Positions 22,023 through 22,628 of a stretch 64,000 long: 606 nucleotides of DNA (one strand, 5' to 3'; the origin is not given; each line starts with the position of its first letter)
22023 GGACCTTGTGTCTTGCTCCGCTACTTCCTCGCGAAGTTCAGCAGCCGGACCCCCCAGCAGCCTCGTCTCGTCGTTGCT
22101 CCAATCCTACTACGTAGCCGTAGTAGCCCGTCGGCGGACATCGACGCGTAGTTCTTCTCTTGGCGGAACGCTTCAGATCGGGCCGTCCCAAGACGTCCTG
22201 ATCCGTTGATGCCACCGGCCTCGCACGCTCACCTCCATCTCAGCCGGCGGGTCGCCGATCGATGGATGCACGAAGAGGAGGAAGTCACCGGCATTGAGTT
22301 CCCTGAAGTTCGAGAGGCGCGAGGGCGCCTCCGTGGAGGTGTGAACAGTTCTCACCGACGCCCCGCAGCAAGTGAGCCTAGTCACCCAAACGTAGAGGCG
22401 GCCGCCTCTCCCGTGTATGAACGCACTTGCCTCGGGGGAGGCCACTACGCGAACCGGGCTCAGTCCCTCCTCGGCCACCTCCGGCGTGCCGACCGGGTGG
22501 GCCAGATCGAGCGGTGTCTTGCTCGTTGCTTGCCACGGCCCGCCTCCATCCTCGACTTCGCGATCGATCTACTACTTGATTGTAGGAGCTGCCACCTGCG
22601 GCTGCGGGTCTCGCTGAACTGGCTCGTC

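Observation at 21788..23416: Four copies of a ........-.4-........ dyad flanking the second GGRLYVW locus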

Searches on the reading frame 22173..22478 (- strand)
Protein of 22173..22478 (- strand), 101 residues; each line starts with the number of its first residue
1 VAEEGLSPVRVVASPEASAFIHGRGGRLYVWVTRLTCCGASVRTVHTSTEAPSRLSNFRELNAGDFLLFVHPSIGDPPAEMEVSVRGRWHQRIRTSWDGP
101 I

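Call 13: search_protein_families(library=pfam, proteins=[window:22173-22478:-], max_evalue=0.01)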
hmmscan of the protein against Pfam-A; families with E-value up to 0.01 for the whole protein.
window:22173-22478:- (101 aa): 0 families

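Call 21: find_homologous_proteins(query=window:22173-22478:-)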
Query window:22173-22478:- (101 aa): 1 proteins with E <= 0.001 among 5 candidates.
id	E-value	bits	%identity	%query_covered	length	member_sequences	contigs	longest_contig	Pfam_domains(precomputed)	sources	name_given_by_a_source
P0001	7.8e-49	182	81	100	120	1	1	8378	PF28096.1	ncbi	-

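Call 22: find_encoding_contigs(protein=P0001, flank=10000)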
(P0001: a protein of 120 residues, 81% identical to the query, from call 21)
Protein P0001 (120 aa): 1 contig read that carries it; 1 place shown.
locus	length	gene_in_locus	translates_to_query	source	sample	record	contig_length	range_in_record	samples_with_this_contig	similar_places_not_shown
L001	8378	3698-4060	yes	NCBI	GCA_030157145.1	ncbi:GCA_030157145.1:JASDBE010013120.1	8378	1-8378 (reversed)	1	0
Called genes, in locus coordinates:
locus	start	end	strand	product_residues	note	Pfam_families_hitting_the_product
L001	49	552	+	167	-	-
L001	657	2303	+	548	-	PF00403:HMA (weak), PF01134:GIDA (faint), PF03486:HI0933_like (faint), PF07992:Pyr_redox_2, PF12831:FAD_oxidored (weak), PF13738:Pyr_redox_3 (weak), PF00070:Pyr_redox, PF02852:Pyr_redox_dim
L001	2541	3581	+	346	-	PF01266:DAO (faint), PF07992:Pyr_redox_2, PF13738:Pyr_redox_3, PF00070:Pyr_redox, PF02852:Pyr_redox_dim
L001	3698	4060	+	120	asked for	PF28096:CC_Se_fam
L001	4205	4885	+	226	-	PF00574:CLP_protease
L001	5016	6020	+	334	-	-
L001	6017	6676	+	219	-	PF00578:AhpC-TSA, PF08534:Redoxin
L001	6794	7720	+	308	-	-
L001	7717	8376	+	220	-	?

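Call 24: search_protein_families(library=ncbifam, proteins=[window:22173-22478:-], max_evalue=0.01)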
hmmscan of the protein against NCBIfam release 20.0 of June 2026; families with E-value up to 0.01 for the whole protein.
window:22173-22478:- (101 aa): 1 family
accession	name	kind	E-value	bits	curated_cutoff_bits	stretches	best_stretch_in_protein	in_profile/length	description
NF041239.1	Moor_selen_rel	subfamily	3.3e-06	27.1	40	1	11-90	3-82/91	CC/Se motif family (seleno)protein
